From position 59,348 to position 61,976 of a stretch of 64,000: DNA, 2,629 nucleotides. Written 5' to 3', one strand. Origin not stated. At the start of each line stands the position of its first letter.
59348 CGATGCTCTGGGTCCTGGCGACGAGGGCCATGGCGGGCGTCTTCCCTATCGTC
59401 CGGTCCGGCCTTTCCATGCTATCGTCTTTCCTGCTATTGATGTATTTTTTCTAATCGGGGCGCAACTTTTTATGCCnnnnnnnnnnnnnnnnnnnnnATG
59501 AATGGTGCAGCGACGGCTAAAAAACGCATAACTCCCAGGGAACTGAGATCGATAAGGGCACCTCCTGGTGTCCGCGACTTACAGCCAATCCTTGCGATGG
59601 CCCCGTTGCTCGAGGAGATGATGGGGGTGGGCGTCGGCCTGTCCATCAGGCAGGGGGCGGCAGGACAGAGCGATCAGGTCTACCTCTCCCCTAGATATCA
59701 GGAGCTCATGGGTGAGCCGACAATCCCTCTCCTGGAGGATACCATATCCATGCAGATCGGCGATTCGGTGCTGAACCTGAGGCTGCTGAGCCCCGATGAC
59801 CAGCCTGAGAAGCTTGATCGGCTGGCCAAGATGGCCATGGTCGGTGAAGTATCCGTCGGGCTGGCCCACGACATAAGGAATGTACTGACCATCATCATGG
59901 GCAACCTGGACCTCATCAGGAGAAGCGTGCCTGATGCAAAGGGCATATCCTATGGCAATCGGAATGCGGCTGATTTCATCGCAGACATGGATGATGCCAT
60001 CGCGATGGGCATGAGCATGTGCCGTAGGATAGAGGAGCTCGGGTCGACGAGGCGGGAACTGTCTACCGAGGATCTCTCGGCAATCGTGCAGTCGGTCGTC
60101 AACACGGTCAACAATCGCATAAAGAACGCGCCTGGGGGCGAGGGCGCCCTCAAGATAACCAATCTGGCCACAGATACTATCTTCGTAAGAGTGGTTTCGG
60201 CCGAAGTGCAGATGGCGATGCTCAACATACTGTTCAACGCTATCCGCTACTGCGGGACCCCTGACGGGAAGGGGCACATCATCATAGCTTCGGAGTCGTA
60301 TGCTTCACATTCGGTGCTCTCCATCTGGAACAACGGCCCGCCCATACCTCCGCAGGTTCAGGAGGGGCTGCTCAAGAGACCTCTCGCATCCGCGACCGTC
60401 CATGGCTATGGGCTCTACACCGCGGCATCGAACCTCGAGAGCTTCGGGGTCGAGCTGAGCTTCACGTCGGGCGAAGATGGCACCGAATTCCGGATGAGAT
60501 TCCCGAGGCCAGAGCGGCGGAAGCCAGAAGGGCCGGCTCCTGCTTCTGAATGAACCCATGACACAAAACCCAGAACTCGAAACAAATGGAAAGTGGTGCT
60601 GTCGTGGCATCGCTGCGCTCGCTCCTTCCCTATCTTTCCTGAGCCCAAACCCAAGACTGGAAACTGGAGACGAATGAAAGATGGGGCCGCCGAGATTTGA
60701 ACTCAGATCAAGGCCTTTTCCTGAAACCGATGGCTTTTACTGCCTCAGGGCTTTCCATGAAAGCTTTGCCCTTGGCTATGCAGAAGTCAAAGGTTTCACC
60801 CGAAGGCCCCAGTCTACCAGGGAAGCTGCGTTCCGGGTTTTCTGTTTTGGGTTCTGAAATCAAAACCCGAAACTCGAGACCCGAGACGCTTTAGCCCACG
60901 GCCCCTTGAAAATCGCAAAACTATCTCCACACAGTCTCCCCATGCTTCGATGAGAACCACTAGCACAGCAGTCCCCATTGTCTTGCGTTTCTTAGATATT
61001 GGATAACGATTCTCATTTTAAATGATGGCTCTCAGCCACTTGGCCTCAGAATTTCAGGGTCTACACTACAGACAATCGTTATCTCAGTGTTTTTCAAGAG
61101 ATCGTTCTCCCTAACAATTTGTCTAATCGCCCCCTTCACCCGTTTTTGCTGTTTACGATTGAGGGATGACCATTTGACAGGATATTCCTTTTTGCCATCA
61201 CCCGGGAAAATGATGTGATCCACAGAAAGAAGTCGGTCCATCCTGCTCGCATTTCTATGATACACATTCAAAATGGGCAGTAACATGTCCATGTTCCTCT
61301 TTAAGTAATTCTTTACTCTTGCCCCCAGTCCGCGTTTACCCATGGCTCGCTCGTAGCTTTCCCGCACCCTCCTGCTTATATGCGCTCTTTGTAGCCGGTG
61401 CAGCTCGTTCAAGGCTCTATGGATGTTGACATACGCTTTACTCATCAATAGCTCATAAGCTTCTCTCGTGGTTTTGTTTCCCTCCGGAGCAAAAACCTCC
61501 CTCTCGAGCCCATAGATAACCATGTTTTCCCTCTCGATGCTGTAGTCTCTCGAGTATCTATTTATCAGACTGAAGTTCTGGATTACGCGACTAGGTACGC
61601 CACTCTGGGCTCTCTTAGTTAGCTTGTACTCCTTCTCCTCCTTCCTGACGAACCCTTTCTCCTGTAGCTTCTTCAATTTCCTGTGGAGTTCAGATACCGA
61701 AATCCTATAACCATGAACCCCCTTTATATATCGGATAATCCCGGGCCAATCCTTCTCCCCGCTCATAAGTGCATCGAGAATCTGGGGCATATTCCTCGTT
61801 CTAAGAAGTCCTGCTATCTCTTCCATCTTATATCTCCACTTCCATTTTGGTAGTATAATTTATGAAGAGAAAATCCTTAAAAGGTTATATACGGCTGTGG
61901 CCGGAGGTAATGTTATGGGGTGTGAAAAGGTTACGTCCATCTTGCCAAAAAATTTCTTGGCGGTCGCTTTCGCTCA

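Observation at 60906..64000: Low-GC island abutting an intron-containing tRNA gene, likely an integrated element or genomic island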

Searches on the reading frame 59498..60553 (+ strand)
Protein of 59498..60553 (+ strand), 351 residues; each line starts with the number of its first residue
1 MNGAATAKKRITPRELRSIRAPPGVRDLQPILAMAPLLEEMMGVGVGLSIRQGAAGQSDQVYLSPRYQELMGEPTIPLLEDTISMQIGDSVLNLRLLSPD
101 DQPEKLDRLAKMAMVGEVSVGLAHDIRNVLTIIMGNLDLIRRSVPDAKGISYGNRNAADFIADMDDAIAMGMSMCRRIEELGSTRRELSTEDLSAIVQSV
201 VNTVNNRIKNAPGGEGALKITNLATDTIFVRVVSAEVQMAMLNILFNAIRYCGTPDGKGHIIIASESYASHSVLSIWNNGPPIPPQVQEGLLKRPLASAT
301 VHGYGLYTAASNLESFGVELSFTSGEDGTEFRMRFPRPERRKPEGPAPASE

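Call 79: find_encoding_contigs(protein=window:59498-60553:+, flank=10000, max_places=10)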
Protein window:59498-60553:+ (351 aa): 2 contigs read that carry it; 1 place shown.
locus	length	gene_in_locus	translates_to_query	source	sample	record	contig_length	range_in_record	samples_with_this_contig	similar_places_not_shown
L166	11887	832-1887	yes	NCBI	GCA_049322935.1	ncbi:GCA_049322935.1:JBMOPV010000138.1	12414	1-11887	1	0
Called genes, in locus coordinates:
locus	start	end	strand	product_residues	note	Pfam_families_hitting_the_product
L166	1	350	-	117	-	?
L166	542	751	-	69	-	-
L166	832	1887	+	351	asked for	PF02518:HATPase_c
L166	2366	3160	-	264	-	-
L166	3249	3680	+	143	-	-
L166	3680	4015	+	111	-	-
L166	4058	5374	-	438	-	-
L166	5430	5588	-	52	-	-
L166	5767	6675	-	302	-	PF01063:Aminotran_4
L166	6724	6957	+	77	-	PF00462:Glutaredoxin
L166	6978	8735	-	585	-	PF12837:Fer4_6 (faint), PF14697:Fer4_21, PF00037:Fer4 (weak), PF00005:ABC_tran, PF02463:SMC_N (faint), PF00004:AAA (faint), PF13304:AAA_21 (faint), PF00005:ABC_tran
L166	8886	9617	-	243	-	PF02985:HEAT (faint), PF03130:HEAT_PBS (faint), PF13646:HEAT_2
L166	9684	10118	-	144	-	PF13668:Ferritin_2 (weak), PF00210:Ferritin, PF02915:Rubrerythrin (faint)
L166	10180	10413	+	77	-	PF00462:Glutaredoxin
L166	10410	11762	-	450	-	PF00270:DEAD, PF04851:ResIII, PF00271:Helicase_C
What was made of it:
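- Tried and rejected: A look-up of the exact HK protein, intended to find strain variants lacking the islet, returned only the same two contigs (call 79).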

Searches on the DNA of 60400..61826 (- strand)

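Call 6: search_rna_families(source=window, start=60400, end=61200, threshold=evalue, max_evalue=10, show_alignments=4)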
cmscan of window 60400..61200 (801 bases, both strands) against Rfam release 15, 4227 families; matches with E-value up to 10: 7.
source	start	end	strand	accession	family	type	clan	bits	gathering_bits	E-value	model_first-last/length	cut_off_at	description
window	60823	60891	+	RF03834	mir-3173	Gene; miRNA;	-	21.4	84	0.41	1-80/80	no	mir-3173 microRNA precursor family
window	60825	60892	+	RF00256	mir-196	Gene; miRNA;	-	20.7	55.4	0.077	1-77/77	no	mir-196 microRNA precursor family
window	60828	60891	+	RF03566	mir-4875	Gene; miRNA;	-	19.1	90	0.67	1-73/73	no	mir-4875 microRNA precursor family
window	60830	60887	+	RF00997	mir-942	Gene; miRNA;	-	17.4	100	2.4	1-86/86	no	mir-942 microRNA precursor family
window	60683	60715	-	RF01684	mascRNA-menRNA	Gene;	-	15.5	42.5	4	1-56/56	no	MALAT1-associated small cytoplasmic RNA/MEN beta RNA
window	60682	60746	-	RF00005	tRNA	Gene; tRNA;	CL00001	14.4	29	7.8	1-71/71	no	tRNA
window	60519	60593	+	RF02248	Six3os1_3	Gene; lncRNA;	-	13.8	40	0.64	1-75/75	no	Six3os1 conserved region 3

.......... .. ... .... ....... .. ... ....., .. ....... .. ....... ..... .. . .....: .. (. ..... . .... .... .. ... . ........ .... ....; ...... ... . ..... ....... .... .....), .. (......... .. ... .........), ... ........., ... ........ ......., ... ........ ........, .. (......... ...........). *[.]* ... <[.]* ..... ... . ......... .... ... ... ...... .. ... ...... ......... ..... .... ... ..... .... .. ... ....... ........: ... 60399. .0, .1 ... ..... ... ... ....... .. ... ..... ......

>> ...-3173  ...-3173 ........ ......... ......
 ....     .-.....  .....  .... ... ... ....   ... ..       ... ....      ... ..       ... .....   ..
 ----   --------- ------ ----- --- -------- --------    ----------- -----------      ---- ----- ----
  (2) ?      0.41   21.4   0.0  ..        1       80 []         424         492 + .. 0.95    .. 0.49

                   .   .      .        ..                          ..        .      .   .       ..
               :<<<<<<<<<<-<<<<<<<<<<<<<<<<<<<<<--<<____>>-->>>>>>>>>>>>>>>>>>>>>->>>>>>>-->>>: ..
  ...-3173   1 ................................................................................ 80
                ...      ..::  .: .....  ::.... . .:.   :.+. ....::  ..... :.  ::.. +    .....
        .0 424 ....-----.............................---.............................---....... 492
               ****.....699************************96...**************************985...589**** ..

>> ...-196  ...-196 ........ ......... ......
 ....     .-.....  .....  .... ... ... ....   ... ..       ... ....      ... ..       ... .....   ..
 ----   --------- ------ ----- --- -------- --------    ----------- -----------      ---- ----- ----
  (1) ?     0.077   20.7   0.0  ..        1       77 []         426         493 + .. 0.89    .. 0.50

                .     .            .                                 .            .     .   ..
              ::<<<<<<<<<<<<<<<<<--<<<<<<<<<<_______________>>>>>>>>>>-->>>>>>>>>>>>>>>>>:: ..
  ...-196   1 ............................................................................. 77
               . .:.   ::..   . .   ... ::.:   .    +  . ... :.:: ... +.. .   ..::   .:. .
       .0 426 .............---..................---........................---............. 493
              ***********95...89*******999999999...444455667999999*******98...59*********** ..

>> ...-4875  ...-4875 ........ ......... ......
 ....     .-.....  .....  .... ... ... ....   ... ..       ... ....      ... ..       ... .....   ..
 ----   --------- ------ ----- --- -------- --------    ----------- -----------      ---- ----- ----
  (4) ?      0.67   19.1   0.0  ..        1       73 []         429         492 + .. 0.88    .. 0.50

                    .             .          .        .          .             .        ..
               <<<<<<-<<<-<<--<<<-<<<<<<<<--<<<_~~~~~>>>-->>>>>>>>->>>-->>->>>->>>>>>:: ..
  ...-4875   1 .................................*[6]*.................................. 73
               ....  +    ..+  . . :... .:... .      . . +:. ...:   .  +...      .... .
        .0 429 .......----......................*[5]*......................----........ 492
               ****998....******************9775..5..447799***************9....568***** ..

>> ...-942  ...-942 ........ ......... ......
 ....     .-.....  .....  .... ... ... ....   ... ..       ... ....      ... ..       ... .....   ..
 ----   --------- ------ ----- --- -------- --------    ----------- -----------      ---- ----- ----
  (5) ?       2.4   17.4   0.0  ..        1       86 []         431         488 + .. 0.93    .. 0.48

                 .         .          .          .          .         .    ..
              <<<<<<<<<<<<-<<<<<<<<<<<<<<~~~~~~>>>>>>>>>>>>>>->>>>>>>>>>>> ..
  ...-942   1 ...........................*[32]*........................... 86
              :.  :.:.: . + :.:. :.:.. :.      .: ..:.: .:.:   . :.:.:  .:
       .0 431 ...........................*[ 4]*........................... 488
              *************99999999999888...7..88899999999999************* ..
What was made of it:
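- Checked: Rfam gives only a 14.4-bit partial hit at 60682-60746 (call 6).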

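Call 43: search_dna_similar(query=L001:6650-10175:+, collection=plasmids, mode=distant)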
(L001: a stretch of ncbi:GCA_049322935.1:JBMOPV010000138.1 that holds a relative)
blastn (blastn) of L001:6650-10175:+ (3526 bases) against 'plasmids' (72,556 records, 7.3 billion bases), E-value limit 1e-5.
No match.

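Call 44: search_dna_similar(query=L001:6650-10175:+, collection=phages, mode=distant)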
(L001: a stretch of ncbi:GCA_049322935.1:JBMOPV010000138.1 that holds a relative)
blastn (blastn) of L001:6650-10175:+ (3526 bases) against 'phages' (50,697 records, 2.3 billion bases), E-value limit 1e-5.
No match.
